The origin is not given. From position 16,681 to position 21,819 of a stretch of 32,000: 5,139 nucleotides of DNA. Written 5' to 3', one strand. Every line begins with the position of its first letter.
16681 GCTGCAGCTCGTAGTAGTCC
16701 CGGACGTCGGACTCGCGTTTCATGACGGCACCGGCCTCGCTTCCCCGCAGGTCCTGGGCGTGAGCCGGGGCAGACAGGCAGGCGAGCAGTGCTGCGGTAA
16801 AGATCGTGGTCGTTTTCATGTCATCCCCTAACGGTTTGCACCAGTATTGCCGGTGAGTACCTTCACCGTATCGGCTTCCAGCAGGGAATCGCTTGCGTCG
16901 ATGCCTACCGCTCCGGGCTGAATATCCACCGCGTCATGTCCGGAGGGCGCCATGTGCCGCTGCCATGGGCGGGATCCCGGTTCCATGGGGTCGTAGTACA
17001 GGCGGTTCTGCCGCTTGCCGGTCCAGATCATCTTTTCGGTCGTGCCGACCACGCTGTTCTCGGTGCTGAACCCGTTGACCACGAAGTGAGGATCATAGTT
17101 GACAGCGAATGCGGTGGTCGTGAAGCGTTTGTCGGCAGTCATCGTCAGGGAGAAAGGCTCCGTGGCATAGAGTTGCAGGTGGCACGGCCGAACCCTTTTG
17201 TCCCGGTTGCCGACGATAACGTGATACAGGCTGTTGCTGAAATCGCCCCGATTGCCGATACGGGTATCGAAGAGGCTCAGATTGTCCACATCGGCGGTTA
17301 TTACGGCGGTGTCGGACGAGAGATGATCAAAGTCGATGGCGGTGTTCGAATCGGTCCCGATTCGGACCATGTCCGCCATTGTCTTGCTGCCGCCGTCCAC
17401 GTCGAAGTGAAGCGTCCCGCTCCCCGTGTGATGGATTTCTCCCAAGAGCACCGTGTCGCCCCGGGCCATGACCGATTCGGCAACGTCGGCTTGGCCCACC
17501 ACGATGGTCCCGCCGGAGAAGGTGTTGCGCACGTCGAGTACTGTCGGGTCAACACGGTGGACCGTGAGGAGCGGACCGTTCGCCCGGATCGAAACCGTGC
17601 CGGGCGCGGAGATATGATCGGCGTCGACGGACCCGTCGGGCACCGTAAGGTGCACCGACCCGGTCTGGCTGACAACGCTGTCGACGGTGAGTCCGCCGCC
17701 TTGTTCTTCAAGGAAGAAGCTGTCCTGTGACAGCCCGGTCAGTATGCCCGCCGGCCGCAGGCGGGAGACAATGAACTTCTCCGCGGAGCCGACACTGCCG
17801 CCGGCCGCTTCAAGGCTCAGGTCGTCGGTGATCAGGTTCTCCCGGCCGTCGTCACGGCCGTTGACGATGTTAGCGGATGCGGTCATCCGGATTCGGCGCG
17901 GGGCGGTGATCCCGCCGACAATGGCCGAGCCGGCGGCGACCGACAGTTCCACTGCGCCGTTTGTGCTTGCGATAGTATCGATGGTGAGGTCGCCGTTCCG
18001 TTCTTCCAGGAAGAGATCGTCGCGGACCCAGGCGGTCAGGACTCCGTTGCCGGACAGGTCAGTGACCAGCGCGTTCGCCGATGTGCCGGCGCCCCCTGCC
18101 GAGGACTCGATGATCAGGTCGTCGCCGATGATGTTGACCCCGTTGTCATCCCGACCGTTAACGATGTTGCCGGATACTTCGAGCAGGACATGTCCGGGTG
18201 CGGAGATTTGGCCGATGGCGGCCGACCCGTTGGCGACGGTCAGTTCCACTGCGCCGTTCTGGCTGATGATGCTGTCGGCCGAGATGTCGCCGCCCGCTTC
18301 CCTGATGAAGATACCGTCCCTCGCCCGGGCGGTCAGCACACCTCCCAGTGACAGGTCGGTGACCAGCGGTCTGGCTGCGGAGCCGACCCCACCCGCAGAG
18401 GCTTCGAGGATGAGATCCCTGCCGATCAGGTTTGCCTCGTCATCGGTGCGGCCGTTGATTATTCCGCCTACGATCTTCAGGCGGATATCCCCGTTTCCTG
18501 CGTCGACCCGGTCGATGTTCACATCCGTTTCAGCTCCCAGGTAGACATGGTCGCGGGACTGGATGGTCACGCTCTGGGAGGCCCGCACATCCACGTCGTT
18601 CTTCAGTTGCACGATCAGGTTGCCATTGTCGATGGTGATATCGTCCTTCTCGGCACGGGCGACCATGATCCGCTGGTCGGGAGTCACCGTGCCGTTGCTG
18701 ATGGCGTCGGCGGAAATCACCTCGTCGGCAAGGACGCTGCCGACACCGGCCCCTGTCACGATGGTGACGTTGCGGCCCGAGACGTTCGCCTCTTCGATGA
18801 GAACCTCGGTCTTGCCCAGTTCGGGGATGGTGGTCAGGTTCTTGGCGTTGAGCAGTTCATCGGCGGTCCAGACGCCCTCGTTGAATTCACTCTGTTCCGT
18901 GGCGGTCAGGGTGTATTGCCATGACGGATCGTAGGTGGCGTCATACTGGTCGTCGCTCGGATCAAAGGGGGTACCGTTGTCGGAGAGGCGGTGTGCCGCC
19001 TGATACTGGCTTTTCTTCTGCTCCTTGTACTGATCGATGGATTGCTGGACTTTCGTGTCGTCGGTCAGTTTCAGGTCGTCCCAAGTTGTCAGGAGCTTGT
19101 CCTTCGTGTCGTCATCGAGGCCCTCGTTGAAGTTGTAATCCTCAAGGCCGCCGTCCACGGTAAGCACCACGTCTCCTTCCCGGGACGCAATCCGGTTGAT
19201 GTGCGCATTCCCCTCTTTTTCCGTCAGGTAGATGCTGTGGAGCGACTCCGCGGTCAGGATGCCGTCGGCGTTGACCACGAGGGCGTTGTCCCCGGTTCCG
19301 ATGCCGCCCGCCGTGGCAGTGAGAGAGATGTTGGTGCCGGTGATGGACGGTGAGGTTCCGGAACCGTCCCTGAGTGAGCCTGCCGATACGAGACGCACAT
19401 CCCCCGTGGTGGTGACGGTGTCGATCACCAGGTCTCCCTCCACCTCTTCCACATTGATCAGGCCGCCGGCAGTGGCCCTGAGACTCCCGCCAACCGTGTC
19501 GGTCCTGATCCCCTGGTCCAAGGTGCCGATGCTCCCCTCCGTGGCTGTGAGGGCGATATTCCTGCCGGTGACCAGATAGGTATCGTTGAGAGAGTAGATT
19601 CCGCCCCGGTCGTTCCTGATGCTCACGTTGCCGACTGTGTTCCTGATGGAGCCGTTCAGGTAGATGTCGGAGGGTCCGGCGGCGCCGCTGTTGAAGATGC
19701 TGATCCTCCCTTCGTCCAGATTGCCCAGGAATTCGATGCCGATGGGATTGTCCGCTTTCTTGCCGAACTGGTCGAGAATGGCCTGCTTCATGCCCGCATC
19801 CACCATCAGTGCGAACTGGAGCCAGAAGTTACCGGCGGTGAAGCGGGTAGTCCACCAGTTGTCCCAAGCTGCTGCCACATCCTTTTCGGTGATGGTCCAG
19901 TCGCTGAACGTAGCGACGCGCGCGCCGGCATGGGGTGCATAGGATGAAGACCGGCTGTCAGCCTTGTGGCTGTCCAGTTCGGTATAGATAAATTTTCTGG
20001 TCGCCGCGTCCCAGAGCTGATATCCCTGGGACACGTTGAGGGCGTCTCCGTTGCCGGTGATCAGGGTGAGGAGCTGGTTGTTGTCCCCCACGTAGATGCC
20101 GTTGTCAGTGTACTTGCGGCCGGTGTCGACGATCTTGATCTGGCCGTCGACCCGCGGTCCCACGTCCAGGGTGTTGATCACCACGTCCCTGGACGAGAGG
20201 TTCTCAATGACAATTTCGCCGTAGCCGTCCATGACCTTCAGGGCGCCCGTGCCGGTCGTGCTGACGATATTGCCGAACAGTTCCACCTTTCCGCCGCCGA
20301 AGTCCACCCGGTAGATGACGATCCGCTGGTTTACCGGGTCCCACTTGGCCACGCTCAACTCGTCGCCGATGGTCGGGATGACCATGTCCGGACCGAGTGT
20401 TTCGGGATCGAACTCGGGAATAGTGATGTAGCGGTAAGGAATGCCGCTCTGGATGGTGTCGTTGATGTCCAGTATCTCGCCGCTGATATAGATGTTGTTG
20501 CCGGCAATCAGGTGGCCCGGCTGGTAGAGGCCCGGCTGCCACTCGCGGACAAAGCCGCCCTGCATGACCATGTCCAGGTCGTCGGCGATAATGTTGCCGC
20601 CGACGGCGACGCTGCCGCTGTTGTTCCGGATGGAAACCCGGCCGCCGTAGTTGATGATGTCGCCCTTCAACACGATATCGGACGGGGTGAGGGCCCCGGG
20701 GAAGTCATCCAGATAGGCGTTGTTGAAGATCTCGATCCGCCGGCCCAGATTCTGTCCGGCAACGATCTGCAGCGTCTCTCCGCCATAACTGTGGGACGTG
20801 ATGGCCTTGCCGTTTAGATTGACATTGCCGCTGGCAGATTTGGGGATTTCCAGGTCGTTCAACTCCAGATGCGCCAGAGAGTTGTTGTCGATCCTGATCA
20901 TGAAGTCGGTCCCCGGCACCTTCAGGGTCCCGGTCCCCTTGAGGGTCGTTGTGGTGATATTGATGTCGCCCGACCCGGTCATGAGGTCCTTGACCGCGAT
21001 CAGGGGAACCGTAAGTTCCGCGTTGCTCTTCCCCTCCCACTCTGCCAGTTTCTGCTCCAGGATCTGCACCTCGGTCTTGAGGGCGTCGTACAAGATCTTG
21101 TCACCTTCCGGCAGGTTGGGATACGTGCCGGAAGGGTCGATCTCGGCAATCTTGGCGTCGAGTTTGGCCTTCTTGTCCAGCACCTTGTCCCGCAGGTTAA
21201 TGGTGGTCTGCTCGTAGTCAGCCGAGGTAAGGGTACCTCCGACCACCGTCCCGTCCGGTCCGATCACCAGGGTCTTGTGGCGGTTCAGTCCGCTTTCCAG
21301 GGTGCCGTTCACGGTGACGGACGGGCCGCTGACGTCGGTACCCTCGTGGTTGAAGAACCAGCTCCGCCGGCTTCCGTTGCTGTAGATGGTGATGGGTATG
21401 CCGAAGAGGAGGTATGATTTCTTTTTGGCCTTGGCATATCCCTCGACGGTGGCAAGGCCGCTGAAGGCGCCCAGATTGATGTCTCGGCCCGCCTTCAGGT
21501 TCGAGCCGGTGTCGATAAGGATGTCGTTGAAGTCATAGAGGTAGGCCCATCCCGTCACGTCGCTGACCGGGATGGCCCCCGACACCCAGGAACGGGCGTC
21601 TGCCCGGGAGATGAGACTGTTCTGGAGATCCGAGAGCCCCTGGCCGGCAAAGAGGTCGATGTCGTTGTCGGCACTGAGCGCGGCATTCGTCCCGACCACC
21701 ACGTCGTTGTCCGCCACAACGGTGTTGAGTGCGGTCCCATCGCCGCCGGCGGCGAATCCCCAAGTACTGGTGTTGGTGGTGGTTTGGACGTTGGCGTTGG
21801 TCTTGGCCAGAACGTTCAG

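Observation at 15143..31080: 16-kb two-partner secretion operon encoding a 4,713-aa exoprotein with composite architecture and no recognizable effector/immunity logic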

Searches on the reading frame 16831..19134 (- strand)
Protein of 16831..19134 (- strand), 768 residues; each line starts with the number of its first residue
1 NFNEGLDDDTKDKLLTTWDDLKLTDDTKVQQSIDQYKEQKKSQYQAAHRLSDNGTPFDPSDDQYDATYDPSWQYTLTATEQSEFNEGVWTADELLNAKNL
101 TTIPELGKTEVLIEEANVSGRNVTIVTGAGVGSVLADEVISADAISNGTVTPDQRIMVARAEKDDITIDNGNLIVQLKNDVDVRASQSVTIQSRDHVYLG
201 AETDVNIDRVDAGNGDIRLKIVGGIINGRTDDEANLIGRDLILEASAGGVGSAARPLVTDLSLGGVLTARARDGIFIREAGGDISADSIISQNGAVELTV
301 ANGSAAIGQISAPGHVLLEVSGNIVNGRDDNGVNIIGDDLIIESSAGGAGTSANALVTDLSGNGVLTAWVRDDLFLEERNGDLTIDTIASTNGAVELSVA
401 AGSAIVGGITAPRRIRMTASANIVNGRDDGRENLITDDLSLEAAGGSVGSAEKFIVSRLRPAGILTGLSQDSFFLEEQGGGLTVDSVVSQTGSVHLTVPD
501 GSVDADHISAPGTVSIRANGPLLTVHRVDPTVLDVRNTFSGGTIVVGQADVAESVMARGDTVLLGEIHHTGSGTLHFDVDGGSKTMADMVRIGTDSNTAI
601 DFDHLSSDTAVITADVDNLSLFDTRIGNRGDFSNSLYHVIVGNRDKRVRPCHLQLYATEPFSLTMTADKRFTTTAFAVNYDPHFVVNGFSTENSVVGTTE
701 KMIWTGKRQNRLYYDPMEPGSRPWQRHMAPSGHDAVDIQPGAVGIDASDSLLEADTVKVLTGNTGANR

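Call 63: predict_structure(alignment_id=A3)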
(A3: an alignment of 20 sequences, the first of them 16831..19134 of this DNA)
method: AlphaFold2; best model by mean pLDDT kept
length: 768 residues; sequences in the alignment: 20
mean_pLDDT: 82.1   pTM: 0.70
mean pLDDT of the five models: 82.1, 81.7, 81.0, 80.5, 73.1
residues with pLDDT >= 90: 447; 70-90: 163; 50-70: 51; < 50: 107
segments of 3 or more residues with pLDDT < 50: 1-6, 95-113, 689-768
pLDDT, mean of each block of 10 residues (from residue 1): 44 53 60 82 87 79 88 83 64 46 36 68 90 82 74 68 66 75 90 92 93 92 93 94 94 96 92 96 95 96 97 97 94 94 97 96 94 97 97 98 97 98 94 97 98 96 94 96 98 97 98 98 98 98 98 98 97 97 95 97 98 97 95 95 79 88 90 85 68 40 27 31 34 27 27 26 28
secondary structure, 60 per line:
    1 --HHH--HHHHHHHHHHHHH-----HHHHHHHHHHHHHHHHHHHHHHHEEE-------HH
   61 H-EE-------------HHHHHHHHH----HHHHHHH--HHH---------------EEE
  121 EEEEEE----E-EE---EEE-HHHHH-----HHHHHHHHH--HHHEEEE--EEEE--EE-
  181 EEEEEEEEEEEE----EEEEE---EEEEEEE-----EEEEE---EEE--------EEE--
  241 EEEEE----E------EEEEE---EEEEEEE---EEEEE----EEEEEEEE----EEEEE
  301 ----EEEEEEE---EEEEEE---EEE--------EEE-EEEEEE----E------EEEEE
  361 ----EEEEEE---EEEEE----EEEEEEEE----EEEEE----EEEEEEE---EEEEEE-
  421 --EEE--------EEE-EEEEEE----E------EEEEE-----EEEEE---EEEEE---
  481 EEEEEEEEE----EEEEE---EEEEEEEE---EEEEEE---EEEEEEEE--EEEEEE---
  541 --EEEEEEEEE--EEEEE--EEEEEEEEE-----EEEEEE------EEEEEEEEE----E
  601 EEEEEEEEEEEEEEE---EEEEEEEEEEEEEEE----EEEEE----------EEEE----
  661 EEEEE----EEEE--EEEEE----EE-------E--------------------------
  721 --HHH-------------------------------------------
elements in order (helices of 4 or more, strands of 3 or more residues): H8-20 H26-48 E49-51 H78-86 H91-97 E118-126 E138-140 H142-146 H152-160 E166-169 E172-175 E181-192 E197-201 E205-211 E217-221 E225-227 E236-238 E241-245 E257-261 E265-271 E275-279 E284-291 E296-300 E305-311 E315-320 E324-326 E335-337 E339-344 E356-360 E365-370 E374-378 E383-390 E395-399 E404-410 E414-419 E423-425 E434-436 E438-443 E455-459 E465-469 E473-477 E481-489 E494-498 E502-509 E513-518 E522-529 E532-537 E543-551 E554-558 E561-569 E575-580 E587-595 E600-615 E619-633 E638-642 E653-656 E661-665 E670-673 E676-680

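Call 66: fold_search(model_id=the predicted structure, library=pdb)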
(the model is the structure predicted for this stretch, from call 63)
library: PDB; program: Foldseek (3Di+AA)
matches with E <= 10: 25; with E <= 0.001: 0
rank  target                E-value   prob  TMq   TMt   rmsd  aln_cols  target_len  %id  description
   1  6n2c_A                6.3e-02  0.54  0.14  0.20  11.0       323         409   13  The Crystal Structure of Caldicellulosiruptor hydrothermalis Tapirin C-terminal domain (released 2018-12-19)
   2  3h09_B                1.3e-01  0.30  0.19  0.16  17.4       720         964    9  The structure of Haemophilus influenzae IgA1 protease (released 2009-04-21)
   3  6n2c_B                3.7e-01  0.12  0.10  0.15  14.5       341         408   13  The Crystal Structure of Caldicellulosiruptor hydrothermalis Tapirin C-terminal domain (released 2018-12-19)
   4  1wxr                  1.3e+00  0.12  0.20  0.16  16.0       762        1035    8  Crystal structure of Heme Binding protein, an autotransporter hemoglobine protease from pathogenic Escherichia coli (released 2005-03-01)
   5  3syj                  1.3e+00  0.10  0.18  0.16  15.1       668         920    8  Crystal structure of the Haemophilus influenzae Hap adhesin (released 2011-08-24)
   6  9mne_B                1.4e+00  0.08  0.18  0.15  17.5       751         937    9  Crystal structure of enteropathogenic Escherichia coli EspC (released 2025-10-29)
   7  3h09_A                1.5e+00  0.11  0.20  0.17  16.6       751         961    9  The structure of Haemophilus influenzae IgA1 protease (released 2009-04-21)
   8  7o9q_B                2.8e+00  0.02  0.07  0.14  17.5       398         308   10  Crystal structure of the Awp1 (adhesin-like wall protein 1) A-domain from Candida glabrata (released 2021-12-15)
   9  5ke1_B                4.1e+00  0.02  0.11  0.18  15.9       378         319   12  Structure of a C-terminal fragment of the IcsA/VirG passenger-domain (released 2017-03-15)
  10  8rja_C                5.4e+00  0.03  0.11  0.24  13.6       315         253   16  Crystal structure of the F420-reducing formylmethanofuran dehydrogenase complex from the ethanotroph Candidatus Ethano (released 2024-10-02)
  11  8c50_A                5.4e+00  0.02  0.12  0.18  15.4       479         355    9  Pontibacter korlensis curli subunit CsgA (released 2023-06-28)
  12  8x8m_A                5.6e+00  0.03  0.15  0.15  13.9       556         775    9  Cryo-EM structure of a bacteriophage tail- spike protein against Klebsiella pneumoniae K64,ORF41(K64-ORF41) (released 2024-09-04)
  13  4ygu_C                5.6e+00  0.02  0.08  0.22  15.0       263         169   10  Crystal structure of a putative adhesin (BACEGG_01763) from Bacteroides eggerthii DSM 20697 at 2.20 A resolution (released 2015-03-11)
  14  7o9q_A                5.6e+00  0.01  0.07  0.14  17.4       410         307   11  Crystal structure of the Awp1 (adhesin-like wall protein 1) A-domain from Candida glabrata (released 2021-12-15)
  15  7d6c_1                5.6e+00  0.01  0.06  0.13  13.2       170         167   14  Crystal structure of CcmM N-terminal domain in complex with CcmN (released 2021-08-04)
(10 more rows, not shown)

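Call 81: search_solved_structures(query=A3, max_evalue=1)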
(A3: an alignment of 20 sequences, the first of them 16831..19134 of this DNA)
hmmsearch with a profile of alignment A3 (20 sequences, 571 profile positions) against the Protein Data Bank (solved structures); distinct sequences matched with E-value up to 1: 2.
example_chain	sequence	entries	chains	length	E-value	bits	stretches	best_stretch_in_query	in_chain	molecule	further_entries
6sjl_A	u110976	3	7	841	0.14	14.1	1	137-226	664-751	Putative type VI secretion protein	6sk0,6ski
8gra_I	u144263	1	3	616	0.44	12.4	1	118-200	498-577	Type VI secretion system spike protein VgrG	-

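Call 83: search_protein_families(library=pfam, alignment_id=A3, max_evalue=0.01)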
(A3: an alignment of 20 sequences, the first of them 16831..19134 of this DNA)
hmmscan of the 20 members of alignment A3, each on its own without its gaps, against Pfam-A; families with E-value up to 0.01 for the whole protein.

A. member 1, window:16831-19134:- (768 aa): 0 families

B. families by the number of members that match (of 20 scanned): 4 families
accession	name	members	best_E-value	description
PF13349.12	DUF4097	2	0.00048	Toastrack DUF4097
PF24550.1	LIS_MGM1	1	0.00035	Dynamin-like GTPase MGM1-like, lipid interacting stalk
PF18886.6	DUF5649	1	0.00072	Repeats of unknown function (DUF5649)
PF01894.22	UPF0047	1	0.0021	Uncharacterised protein family UPF0047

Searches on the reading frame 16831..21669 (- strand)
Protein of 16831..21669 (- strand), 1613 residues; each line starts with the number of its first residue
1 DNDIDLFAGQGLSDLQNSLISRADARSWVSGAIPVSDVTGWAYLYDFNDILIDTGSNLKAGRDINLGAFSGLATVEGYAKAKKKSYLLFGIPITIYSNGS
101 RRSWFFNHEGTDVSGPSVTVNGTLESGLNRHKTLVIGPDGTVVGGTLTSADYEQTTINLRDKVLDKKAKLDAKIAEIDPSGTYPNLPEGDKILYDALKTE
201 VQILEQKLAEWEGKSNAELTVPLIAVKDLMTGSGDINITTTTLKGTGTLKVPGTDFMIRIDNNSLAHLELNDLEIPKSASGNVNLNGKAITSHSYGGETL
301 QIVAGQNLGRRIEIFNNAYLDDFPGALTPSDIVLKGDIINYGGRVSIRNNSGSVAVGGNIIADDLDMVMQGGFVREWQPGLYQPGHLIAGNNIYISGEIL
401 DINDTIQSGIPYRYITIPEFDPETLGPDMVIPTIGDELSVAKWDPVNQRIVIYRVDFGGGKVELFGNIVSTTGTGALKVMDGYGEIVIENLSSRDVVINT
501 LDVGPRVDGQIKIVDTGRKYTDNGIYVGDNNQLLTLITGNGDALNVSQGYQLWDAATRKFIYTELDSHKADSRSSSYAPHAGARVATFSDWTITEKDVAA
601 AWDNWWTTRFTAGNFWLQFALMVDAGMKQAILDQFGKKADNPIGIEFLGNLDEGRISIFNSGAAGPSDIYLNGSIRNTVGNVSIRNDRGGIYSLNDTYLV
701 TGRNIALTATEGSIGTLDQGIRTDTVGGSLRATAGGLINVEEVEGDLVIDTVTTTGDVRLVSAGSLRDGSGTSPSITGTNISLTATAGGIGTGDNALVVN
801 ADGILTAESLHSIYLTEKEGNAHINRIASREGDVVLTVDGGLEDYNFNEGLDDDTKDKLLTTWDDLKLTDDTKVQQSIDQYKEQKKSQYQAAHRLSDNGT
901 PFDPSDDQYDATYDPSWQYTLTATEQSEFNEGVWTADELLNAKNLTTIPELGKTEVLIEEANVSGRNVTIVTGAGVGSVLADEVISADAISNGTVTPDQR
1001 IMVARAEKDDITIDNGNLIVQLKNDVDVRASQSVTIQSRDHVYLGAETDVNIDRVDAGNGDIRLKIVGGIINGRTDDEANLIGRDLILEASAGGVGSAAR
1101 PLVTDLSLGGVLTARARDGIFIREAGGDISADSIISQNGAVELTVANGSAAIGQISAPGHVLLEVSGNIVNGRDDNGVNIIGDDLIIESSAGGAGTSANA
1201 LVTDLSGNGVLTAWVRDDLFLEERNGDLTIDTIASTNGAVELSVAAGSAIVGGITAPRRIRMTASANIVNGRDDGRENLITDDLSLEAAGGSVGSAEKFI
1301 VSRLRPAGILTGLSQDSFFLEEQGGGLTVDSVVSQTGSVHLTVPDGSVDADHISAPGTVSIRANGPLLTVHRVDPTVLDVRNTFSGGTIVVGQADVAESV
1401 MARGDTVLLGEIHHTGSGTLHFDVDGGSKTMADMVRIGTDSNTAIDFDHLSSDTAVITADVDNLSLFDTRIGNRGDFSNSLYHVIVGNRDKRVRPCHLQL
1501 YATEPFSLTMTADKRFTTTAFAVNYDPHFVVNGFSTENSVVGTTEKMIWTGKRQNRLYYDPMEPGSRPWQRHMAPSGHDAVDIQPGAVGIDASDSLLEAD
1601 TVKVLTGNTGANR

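Call 14: find_homologous_proteins(query=window:16831-21669:-, max_evalue=0.00001)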
Query window:16831-21669:- (1613 aa): 8 proteins with E <= 0.00001 among 8000 candidates.
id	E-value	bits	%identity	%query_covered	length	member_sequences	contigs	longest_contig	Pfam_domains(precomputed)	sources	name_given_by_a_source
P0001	3.6e-68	249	29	57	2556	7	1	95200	-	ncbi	ncbi:MAG: hypothetical protein AB7Q76_08500 [Gammaproteobacteria bacterium]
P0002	3.7e-37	146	44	16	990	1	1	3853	-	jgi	jgi:hypothetical protein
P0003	5.7e-25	105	24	68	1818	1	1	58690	-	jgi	jgi:hypothetical protein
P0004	3.8e-9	53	29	19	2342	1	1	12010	-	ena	-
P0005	5.2e-9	52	32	17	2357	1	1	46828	-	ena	-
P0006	1.4e-7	48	32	17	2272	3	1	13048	-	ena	-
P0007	1.8e-7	47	22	28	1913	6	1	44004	-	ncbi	ncbi:MAG: hypothetical protein CVT82_11785, partial [Alphaproteobacteria bacterium HGW-Alphaproteoba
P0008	6.3e-7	46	28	20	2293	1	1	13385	-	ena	-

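Call 27: find_encoding_contigs(protein=P0001, flank=10000)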
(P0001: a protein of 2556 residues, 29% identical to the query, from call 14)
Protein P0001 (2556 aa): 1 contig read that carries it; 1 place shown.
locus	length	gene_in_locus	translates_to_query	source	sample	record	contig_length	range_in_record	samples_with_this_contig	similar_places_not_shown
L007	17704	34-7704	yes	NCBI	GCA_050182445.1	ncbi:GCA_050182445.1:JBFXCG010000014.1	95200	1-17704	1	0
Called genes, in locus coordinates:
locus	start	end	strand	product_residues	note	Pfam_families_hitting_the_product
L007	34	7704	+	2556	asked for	-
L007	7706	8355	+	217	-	PF08479:POTRA_2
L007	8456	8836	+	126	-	-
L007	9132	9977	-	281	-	PF00149:Metallophos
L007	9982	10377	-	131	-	PF04379:DUF525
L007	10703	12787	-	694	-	PF00009:GTP_EFTU, PF01926:MMR_HSR1 (faint), PF22042:EF-G_D2, PF14492:EFG_III, PF03764:EFG_IV, PF00679:EFG_C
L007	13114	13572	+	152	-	PF13577:SnoaL_4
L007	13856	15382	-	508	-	PF13541:ChlI, PF00158:Sigma54_activat (faint), PF01078:Mg_chelatase, PF00493:MCM (weak), PF07728:AAA_5 (weak), PF13335:Mg_chelatase_C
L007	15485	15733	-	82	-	PF04380:BMFP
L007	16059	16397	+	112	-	PF00543:P-II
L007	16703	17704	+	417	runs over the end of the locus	PF00909:Ammonium_transp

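Call 31: search_solved_structures(query=window:16831-21669:-, max_evalue=1)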
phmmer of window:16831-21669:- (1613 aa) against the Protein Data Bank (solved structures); distinct sequences matched with E-value up to 1: 2.
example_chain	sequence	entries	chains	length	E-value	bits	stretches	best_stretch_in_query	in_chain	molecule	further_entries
8prs_A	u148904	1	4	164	0.26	11.9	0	97-142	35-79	nvBagel4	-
8pra_A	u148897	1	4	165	0.39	11.3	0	97-142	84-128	Cell surface protein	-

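Call 86: search_dna_similar(query=window:16831-21669:-, collection=plasmids, mode=protein, max_evalue=1e-8, max_rows=20)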
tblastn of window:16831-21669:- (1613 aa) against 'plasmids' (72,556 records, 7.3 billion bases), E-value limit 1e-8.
Records with a match: 2; places in all: 2; records where one place covers at least 80% of the query: 0.
Best place of each record, by identity: <60% 2.
By first word of the organism name: Thalassospira 1; Dolichospermum 1.
By predicted mobility (MOB-suite, as given by PLSDB): non-mobilizable 2.
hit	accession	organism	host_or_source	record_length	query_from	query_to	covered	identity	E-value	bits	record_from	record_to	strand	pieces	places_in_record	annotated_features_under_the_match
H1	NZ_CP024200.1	Thalassospira marina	-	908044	228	1149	57%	27.6%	5e-36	262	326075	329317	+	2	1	filamentous hemagglutinin N-terminal domain-containing protein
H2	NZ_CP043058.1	Dolichospermum sp. UHCC 0315A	DNA sample,Gulf of Finland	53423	377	1357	59%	26.0%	2e-24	211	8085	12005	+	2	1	none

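Call 87: get_annotated_region(hit=H1, flank=14000)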
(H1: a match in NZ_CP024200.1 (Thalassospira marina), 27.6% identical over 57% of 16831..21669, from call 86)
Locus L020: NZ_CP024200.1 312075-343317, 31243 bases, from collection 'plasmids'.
description: Thalassospira marina strain CSC3H3 plasmid pCSC3H3, complete sequence
organism: Thalassospira marina (NCBI taxid 2048283)
taxonomy: Bacteria; Pseudomonadota; Alphaproteobacteria; Rhodospirillales; Thalassospiraceae; Thalassospira; Thalassospira marina
host: -; source: -; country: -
typing (MOB-suite, as given by PLSDB): non-mobilizable
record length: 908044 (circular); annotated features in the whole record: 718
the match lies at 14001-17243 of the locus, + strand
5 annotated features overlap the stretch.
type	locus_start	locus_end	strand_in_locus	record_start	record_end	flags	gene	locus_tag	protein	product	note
CDS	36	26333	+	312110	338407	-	-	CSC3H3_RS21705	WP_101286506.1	filamentous hemagglutinin N-terminal domain-containing protein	-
CDS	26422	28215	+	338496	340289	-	-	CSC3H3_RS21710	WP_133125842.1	ShlB/FhaC/HecB family hemolysin secretion/activation protein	-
CDS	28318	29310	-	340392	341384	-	iolG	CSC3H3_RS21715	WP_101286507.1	inositol 2-dehydrogenase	GO:0019310 - inositol catabolic process [Evidence IEA]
CDS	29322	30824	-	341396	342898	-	-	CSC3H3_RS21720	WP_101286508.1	CoA-acylating methylmalonate-semialdehyde dehydrogenase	-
CDS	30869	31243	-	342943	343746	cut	iolB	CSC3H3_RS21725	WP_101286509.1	5-deoxy-glucuronate isomerase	GO:0019310 - inositol catabolic process [Evidence IEA]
